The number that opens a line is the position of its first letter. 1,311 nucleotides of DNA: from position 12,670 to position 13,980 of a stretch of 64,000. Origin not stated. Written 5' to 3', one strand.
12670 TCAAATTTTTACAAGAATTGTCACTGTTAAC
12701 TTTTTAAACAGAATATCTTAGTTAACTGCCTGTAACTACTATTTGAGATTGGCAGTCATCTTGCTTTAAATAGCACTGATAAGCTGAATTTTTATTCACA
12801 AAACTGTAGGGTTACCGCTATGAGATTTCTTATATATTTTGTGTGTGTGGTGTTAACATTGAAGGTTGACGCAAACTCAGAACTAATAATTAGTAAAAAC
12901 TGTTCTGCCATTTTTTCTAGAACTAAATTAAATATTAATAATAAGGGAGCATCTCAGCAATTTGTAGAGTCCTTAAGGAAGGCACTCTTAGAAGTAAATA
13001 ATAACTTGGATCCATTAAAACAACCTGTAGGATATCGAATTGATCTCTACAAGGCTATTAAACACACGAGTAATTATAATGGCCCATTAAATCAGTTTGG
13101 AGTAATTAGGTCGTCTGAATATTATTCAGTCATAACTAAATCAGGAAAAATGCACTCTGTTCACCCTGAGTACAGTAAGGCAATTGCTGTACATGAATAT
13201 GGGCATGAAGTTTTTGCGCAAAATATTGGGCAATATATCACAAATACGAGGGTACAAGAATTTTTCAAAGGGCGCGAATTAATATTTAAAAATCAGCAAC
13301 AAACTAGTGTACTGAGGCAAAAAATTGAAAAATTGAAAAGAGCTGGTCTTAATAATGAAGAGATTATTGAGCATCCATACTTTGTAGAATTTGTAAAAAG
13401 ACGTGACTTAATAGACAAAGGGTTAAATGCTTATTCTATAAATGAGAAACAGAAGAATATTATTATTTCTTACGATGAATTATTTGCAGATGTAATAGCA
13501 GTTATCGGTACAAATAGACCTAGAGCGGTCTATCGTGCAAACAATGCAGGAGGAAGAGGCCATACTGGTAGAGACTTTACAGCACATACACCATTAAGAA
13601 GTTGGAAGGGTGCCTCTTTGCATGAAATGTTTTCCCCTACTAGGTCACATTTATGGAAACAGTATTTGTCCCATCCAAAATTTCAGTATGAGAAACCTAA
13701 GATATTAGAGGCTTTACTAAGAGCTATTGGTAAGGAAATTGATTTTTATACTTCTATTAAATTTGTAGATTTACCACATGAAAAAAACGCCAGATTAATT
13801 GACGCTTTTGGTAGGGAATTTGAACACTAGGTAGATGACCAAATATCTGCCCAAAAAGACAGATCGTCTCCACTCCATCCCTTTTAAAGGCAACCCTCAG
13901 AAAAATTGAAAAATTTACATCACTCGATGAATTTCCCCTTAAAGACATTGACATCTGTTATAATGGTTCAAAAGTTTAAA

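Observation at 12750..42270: All four sigma-54-type promoter matches precede exported proteins of unknown function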

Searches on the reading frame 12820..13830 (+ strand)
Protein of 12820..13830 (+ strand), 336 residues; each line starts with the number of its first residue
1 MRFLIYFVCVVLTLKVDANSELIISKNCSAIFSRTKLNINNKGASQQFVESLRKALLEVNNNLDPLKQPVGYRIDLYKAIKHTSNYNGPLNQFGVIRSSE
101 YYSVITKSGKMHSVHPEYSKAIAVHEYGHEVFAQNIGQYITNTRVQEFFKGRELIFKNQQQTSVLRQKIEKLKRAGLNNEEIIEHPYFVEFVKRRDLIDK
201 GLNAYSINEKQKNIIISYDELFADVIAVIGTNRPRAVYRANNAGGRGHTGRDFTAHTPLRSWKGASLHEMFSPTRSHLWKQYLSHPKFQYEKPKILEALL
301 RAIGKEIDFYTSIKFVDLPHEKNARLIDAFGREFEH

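Call 10: search_protein_families(library=pfam, proteins=[window:12820-13830:+], max_evalue=0.01)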
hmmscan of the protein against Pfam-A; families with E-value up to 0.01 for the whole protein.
window:12820-13830:+ (336 aa): 0 families

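Call 16: list_cluster_members(proteins=[window:12820-13830:+, window:15016-15609:+, window:15618-17141:+, window:17200-18414:+, window:24658-25401:-, window:23965-24657:-, window:42350-43405:+, window:36011-37357:+, window:7277-8533:+, window:14120-14731:+])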
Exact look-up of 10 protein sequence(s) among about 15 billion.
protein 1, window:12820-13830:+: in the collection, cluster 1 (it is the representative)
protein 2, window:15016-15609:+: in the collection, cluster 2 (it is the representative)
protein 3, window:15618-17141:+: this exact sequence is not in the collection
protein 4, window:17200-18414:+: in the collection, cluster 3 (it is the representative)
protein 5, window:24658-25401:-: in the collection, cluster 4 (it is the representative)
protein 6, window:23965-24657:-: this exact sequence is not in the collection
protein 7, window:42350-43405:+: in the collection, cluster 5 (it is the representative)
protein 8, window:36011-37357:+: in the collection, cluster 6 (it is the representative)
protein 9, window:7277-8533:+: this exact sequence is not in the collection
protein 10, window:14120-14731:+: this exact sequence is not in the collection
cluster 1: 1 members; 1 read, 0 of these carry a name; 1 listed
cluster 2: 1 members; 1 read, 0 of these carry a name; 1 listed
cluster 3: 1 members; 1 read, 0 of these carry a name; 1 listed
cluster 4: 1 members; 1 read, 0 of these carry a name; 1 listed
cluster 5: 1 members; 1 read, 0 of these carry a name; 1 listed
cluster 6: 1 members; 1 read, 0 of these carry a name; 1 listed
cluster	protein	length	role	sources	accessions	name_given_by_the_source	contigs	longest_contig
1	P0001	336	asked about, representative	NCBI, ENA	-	-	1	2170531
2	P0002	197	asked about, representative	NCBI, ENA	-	-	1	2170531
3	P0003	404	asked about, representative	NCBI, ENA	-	-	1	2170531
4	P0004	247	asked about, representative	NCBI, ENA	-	-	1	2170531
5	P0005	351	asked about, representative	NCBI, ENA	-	-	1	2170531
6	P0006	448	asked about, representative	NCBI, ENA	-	-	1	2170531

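Call 17: find_encoding_contigs(protein=P0005, flank=1000, max_places=3)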
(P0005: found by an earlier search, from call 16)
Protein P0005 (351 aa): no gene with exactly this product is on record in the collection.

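Call 18: find_homologous_proteins(query=P0005, max_evalue=0.001)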
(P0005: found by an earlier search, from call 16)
Query P0005 (351 aa): 22 proteins with E <= 0.001 among 3093 candidates.
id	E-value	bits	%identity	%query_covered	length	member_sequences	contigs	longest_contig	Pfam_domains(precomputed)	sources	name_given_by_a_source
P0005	2.6e-231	785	100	100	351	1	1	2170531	-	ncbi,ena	-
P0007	1.5e-95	339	52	88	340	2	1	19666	-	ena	-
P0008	1.2e-72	263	49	78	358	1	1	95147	-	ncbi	-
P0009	1.0e-69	254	46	78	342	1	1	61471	-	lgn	-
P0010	3.6e-68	248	43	94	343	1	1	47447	-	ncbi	-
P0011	1.4e-67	246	41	91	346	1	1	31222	-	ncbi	-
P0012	2.8e-66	242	41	92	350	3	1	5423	-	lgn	-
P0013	1.3e-65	240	42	85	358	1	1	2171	-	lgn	-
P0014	2.2e-61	226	46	78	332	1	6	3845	-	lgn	-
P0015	1.3e-60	224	39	91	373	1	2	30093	-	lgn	-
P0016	3.2e-59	219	39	91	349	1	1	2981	-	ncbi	-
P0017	4.3e-58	215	42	82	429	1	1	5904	-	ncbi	-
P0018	5.9e-56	208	36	90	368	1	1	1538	-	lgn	-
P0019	1.1e-54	204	42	79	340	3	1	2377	-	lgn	-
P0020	2.8e-54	203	41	77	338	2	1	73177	-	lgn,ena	-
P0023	6.7e-34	136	31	79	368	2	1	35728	-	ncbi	-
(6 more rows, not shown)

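Call 20: find_encoding_contigs(protein=P0008, flank=4000, max_places=2)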
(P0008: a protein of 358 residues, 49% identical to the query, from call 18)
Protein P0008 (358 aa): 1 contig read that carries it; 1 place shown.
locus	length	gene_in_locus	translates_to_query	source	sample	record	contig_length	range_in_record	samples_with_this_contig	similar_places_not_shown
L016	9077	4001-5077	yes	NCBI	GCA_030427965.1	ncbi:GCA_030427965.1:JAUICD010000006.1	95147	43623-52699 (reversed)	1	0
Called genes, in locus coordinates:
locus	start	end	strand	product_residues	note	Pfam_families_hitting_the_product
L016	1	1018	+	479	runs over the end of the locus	PF00890:FAD_binding_2 (weak), PF01266:DAO (faint), PF01494:FAD_binding_3, PF03486:HI0933_like (weak), PF07992:Pyr_redox_2 (faint), PF13450:NAD_binding_8 (faint), PF13738:Pyr_redox_3 (faint)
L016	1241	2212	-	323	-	PF00490:ALAD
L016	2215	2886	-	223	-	PF01227:GTP_cyclohydroI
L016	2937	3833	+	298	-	PF00753:Lactamase_B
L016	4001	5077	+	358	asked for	-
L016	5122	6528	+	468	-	PF06965:Na_H_antiport_1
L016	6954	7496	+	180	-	-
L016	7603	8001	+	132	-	PF19588:SxtJ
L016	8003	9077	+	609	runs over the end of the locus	PF02543:Carbam_trans_N, PF16861:Carbam_trans_C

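Call 21: find_encoding_contigs(protein=P0007, flank=4000, max_places=2)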
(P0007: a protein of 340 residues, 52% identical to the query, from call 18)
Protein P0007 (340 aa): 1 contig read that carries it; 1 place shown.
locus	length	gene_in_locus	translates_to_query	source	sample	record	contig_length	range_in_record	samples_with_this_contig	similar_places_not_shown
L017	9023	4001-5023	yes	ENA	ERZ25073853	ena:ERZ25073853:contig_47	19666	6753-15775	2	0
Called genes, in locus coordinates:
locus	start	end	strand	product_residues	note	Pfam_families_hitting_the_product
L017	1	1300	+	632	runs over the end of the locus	PF01558:POR, PF01855:POR_N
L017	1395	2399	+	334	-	PF02775:TPP_enzyme_C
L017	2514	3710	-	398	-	-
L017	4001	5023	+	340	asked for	-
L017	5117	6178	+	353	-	-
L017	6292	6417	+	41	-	-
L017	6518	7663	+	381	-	PF00266:Aminotran_5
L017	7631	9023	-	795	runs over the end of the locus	PF23139:OB_YrrC, PF14520:HHH_5 (weak), PF14490:HHH_RecD2, PF01443:Viral_helicase1 (weak), PF13245:AAA_19, PF13604:AAA_30, PF18335:SH3_13, PF13538:UvrD_C_2, +2 more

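Call 22: find_encoding_contigs(protein=P0010, flank=4000, max_places=2)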
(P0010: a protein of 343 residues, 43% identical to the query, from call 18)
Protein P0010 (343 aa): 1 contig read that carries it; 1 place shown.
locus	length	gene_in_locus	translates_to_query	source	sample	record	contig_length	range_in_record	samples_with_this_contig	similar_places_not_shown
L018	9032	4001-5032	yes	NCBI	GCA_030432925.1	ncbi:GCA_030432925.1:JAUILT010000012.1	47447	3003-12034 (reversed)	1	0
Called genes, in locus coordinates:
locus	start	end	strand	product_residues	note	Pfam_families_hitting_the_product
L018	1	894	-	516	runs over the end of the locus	PF22645:GKRP_SIS_N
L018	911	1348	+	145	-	PF04657:DMT_YdcZ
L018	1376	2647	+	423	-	PF00108:Thiolase_N, PF02803:Thiolase_C, PF22691:Thiolase_C_1 (faint)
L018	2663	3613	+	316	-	PF00561:Abhydrolase_1, PF12146:Hydrolase_4, PF12697:Abhydrolase_6 (weak)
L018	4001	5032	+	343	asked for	-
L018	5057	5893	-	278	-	PF00892:EamA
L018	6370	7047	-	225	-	PF01844:HNH, PF14279:HNH_5 (weak)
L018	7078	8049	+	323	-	PF00145:DNA_methylase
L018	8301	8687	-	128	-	PF05168:HEPN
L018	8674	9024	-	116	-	PF22600:MTPAP-like_central (weak), PF01909:NTP_transf_2, PF18765:Polbeta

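Call 30: find_homologous_proteins(query=P0004, max_evalue=0.001)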
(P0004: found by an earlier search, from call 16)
Query P0004 (247 aa): 4 proteins with E <= 0.001 among 352 candidates.
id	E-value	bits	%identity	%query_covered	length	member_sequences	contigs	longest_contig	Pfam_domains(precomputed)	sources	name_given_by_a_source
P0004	3.3e-167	572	100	100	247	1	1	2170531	-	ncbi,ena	-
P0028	5.7e-94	332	57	100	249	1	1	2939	-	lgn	-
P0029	1.3e-43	167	43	81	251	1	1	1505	-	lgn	-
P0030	9.0e-25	106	35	72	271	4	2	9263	-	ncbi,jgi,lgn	-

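Call 32: find_encoding_contigs(protein=P0028, flank=3000, max_places=2)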
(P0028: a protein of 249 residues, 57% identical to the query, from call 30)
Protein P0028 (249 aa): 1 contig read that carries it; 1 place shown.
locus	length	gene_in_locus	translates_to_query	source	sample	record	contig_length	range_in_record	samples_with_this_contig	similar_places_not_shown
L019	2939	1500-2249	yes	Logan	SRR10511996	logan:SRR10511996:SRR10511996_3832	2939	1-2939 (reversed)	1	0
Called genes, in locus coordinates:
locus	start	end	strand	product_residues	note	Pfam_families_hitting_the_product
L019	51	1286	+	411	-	-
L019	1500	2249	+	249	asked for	-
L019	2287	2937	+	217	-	?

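Call 33: find_encoding_contigs(protein=P0030, flank=3000, max_places=3)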
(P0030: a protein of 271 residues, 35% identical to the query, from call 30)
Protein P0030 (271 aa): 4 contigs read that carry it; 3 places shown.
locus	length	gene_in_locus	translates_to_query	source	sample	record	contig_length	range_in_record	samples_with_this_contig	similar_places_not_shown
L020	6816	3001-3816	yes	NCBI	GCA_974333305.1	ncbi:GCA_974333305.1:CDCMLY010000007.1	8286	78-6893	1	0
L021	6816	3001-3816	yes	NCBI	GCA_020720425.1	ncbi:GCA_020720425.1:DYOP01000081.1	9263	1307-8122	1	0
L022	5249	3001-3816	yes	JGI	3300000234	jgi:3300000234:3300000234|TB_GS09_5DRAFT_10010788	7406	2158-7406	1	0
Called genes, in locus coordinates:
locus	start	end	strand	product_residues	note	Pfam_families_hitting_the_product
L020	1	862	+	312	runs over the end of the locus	?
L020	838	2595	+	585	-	-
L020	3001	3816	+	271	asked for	-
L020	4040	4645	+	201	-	-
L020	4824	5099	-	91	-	-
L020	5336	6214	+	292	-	PF02899:Phage_int_SAM_1, PF00589:Phage_integrase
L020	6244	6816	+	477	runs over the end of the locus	PF13541:ChlI, PF01078:Mg_chelatase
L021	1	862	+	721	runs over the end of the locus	?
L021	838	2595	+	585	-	-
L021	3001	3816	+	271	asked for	-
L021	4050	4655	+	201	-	-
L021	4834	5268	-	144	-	-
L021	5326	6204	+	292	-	PF02899:Phage_int_SAM_1, PF00589:Phage_integrase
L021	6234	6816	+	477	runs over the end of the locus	PF13541:ChlI, PF01078:Mg_chelatase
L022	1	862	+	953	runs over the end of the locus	-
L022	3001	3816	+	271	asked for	-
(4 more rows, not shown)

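Call 34: find_encoding_contigs(protein=P0029, flank=3000, max_places=2)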
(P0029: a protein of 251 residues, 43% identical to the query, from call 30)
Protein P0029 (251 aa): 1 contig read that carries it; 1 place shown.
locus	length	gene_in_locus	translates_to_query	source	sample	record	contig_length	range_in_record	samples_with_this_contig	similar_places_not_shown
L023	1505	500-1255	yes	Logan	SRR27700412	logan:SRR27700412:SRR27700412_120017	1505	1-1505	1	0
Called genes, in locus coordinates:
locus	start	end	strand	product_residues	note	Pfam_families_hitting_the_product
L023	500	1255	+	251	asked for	-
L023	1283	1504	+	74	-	?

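Call 38: search_protein_families(library=ncbifam, proteins=[window:12820-13830:+], max_evalue=0.1)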
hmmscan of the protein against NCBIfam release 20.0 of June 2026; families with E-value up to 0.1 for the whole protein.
window:12820-13830:+ (336 aa): 2 families
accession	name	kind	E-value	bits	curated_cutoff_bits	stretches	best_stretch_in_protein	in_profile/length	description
NF041191.2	encap_f4b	exception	0.012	15.9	90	1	163-218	4-58/90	family 4B encapsulin nanocompartment shell protein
NF041792.2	2_anti-phage_ZorA2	equivalog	0.034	12.7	700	0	40-63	199-222/550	type II Zorya anti-phage system protein ZorA2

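Call 49: find_related_loci(query=A2, collection=metagenome_contigs, flank=1500)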
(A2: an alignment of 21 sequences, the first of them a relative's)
Query A2 (351 aa) in metagenome_contigs; peptide patterns used: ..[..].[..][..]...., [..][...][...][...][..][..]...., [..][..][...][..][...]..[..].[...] (x = any residue, [..] = any of these).
600 stretches matched a pattern (row limit reached: there are more); 172 encode a relative of the query (tblastn E <= 1e-3); the best 80 are kept; 80 distinct loci.
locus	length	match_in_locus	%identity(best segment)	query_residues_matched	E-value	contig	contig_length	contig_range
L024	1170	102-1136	40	5-329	2e-74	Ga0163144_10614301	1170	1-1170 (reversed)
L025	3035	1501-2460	39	18-327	2e-62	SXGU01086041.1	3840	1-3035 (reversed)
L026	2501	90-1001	41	45-330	5e-62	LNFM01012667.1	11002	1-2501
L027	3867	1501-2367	40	41-327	2e-58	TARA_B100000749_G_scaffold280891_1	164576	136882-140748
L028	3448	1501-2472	33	43-334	1e-56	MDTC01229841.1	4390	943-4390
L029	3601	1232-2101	35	56-328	3e-48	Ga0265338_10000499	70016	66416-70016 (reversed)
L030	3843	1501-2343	36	56-330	2e-47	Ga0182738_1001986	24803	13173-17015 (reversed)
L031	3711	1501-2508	31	12-331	2e-39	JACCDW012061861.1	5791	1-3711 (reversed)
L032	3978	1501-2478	32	38-328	3e-39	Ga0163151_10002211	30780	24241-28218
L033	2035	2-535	40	150-332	5e-37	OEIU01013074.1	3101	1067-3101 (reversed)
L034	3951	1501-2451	29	41-349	9e-36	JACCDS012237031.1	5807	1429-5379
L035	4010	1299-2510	28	1-327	2e-35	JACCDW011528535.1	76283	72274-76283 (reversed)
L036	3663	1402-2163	33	41-301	5e-35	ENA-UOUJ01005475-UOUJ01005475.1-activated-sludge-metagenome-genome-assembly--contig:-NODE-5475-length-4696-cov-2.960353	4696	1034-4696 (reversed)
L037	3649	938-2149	28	1-327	3e-35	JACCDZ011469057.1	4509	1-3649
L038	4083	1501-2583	29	7-334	9e-33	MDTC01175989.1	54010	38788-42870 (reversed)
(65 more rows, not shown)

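Call 56: find_homologous_proteins(query=P0001, max_evalue=0.001)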
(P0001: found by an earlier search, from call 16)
Query P0001 (336 aa): 2 proteins with E <= 0.001 among 1648 candidates.
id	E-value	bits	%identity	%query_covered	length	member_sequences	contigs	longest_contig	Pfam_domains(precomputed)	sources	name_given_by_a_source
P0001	7.0e-223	757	100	100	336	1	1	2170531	-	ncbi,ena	-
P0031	7.8e-68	247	40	100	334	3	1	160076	-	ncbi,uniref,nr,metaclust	ncbi:hypothetical protein M899_0550 [Bacteriovorax sp. BSW11_IV]|uniref:hypothetical protein n=1 Tax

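Call 57: find_encoding_contigs(protein=P0031, flank=10000, max_places=2)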
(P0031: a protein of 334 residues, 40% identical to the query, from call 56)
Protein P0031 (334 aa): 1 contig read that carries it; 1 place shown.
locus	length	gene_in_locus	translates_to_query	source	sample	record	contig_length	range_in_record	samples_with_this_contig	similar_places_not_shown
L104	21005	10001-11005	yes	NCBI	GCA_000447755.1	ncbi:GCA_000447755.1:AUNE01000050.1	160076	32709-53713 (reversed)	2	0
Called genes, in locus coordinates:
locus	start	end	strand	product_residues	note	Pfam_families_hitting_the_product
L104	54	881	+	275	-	PF00535:Glycos_transf_2, PF10111:Glyco_tranf_2_2, PF13641:Glyco_tranf_2_3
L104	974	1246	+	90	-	-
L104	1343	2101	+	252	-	PF00378:ECH_1, PF16113:ECH_2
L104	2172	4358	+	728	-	PF03924:CHASE, PF00512:HisKA, PF02518:HATPase_c, PF00072:Response_reg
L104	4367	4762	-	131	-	PF02082:Rrf2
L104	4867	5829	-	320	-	PF00111:Fer2, PF13510:Fer2_4 (weak), PF00970:FAD_binding_6 (weak), PF00175:NAD_binding_1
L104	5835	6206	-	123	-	PF01152:Bac_globin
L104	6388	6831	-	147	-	-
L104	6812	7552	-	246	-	-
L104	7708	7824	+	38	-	-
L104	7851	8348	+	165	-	-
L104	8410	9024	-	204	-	-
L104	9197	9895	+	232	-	PF07510:GmrSD_C, PF13395:HNH_4 (faint)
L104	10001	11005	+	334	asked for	-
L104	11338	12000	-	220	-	-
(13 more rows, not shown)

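Call 59: find_encoding_contigs(protein=P0009, flank=10000, max_places=1)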
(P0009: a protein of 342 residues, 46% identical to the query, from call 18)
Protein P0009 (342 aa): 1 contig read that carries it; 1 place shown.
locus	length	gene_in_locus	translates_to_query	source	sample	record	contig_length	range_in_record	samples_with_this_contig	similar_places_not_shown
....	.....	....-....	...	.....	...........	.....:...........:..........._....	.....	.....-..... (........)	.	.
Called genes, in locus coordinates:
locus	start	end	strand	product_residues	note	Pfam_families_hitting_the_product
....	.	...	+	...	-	?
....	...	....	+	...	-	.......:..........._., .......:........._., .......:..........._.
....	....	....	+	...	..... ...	-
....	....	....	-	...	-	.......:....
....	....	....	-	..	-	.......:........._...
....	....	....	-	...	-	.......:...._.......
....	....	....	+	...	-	-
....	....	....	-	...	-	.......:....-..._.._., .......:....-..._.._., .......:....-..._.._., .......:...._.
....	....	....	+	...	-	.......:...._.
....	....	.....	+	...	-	-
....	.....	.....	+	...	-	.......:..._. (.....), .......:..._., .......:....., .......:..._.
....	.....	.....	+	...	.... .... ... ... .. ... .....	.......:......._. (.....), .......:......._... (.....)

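Call 60: find_encoding_contigs(protein=P0011, flank=10000, max_places=1)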
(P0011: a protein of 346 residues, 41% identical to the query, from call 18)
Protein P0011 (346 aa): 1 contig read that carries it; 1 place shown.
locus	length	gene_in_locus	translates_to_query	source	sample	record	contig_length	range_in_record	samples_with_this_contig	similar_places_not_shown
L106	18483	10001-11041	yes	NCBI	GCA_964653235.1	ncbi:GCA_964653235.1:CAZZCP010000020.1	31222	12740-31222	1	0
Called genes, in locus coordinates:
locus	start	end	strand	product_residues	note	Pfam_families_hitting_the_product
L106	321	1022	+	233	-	PF02390:Methyltransf_4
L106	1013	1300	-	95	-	PF00111:Fer2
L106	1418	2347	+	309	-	PF00890:FAD_binding_2 (faint), PF01134:GIDA (faint), PF03486:HI0933_like (faint), PF07992:Pyr_redox_2, PF13738:Pyr_redox_3, PF00070:Pyr_redox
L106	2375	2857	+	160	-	PF20161:VpsR (weak), PF00072:Response_reg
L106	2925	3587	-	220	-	-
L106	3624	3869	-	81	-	-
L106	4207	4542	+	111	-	-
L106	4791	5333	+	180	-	-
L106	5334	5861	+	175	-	PF19502:DUF6036 (faint)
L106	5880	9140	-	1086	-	PF22544:HYDIN_VesB_CFA65-like_Ig (weak), PF00041:fn3 (weak), PF13385:Laminin_G_3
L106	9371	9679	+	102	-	-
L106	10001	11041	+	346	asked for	-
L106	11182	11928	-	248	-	-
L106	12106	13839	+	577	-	PF00005:ABC_tran, PF02463:SMC_N (faint), PF13401:AAA_22 (faint), PF13304:AAA_21 (weak), PF08352:oligo_HPY, PF00005:ABC_tran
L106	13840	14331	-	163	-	-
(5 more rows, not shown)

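Call 61: find_encoding_contigs(protein=P0020, flank=10000, max_places=1)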
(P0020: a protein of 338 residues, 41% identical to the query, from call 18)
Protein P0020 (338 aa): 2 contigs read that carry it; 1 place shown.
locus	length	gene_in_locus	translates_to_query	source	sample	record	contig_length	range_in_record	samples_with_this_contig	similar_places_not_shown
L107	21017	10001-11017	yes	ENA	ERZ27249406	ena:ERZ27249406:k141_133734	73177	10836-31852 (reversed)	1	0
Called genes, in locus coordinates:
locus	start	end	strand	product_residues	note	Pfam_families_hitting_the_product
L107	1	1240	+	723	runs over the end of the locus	-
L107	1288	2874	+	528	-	PF12072:RNase_Y_N, PF01966:HD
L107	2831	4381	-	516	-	PF22645:GKRP_SIS_N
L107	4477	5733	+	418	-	PF00108:Thiolase_N, PF02803:Thiolase_C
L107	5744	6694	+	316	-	PF00561:Abhydrolase_1, PF12146:Hydrolase_4, PF12697:Abhydrolase_6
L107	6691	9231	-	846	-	-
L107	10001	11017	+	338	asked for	-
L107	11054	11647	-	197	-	PF00892:EamA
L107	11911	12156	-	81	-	PF01197:Ribosomal_L31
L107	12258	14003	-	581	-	PF00027:cNMP_binding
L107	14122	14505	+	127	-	-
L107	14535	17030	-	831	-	PF02771:Acyl-CoA_dh_N, PF02770:Acyl-CoA_dh_M, PF00441:Acyl-CoA_dh_1, PF09317:ACDH_C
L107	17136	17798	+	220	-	PF00440:TetR_N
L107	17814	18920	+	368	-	-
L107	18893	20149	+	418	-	PF07690:MFS_1, PF11700:ATG22, PF07690:MFS_1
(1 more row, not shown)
